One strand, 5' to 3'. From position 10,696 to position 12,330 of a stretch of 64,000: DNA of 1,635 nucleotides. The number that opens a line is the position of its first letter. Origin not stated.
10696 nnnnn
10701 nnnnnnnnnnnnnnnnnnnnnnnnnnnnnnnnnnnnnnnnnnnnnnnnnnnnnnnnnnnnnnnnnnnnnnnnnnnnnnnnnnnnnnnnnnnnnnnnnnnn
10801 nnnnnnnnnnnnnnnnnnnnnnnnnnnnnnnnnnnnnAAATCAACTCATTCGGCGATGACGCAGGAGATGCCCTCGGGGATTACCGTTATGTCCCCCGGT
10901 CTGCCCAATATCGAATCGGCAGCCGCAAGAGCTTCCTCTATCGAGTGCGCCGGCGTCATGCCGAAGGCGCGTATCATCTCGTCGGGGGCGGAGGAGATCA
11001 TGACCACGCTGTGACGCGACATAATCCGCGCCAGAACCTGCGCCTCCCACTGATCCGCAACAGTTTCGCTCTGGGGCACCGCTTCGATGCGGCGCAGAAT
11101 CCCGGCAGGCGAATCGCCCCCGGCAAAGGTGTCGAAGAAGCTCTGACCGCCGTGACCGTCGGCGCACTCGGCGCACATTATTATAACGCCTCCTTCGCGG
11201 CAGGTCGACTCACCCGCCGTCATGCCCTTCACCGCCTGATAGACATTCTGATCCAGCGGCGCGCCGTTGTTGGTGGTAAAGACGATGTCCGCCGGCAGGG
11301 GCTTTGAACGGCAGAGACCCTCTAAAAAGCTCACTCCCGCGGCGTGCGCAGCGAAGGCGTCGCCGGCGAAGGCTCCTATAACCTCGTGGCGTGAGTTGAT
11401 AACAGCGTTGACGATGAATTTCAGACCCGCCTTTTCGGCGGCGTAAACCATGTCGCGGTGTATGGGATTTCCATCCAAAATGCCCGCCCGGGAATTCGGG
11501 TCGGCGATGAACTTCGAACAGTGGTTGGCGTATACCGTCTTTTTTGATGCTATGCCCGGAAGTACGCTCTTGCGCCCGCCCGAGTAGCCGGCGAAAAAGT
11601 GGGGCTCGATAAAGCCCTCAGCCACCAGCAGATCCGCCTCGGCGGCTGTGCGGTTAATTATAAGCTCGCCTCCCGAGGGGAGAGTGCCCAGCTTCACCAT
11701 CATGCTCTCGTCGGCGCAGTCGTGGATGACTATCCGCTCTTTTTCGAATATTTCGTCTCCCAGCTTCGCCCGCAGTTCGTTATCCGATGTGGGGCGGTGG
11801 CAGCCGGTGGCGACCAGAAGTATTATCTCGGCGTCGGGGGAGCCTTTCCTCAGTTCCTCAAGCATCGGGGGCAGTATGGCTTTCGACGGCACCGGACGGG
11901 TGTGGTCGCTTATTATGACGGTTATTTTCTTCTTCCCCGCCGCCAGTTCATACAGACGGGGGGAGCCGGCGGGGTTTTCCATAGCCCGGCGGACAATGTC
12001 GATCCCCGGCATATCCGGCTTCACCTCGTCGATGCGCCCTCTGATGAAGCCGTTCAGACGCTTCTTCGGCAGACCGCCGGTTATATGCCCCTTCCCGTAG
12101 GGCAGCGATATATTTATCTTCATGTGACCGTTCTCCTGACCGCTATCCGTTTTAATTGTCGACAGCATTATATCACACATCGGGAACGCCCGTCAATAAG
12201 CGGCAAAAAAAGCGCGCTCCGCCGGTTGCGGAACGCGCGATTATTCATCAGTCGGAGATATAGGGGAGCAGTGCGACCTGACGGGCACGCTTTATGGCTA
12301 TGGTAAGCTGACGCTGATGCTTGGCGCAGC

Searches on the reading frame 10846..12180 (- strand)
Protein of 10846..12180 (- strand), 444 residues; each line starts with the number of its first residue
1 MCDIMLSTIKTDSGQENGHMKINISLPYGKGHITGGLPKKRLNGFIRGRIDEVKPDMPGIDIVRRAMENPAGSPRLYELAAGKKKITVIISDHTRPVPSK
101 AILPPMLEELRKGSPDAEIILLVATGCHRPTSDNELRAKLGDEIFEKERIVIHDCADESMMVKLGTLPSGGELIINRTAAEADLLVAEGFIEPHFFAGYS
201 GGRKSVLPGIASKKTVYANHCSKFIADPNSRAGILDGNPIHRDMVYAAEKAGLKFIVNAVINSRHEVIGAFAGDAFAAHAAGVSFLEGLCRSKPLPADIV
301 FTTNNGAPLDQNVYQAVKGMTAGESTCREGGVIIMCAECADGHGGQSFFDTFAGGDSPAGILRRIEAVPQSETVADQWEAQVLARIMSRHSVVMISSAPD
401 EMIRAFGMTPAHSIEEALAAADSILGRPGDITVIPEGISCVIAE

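Call 66: search_protein_families(library=pfam, proteins=[window:10846-12180:-], max_evalue=0.001)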
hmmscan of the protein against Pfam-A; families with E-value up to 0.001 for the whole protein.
window:10846-12180:- (444 aa): 2 families
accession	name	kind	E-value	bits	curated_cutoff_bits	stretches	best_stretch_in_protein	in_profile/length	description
PF09861.14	Lar_N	-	4.3e-69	232.2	23.3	1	28-233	1-204/204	Lactate racemase N-terminal domain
PF21113.2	LarA_C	-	2.4e-58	196.9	25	1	295-442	4-152/152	Lactate racemase C-terminal domain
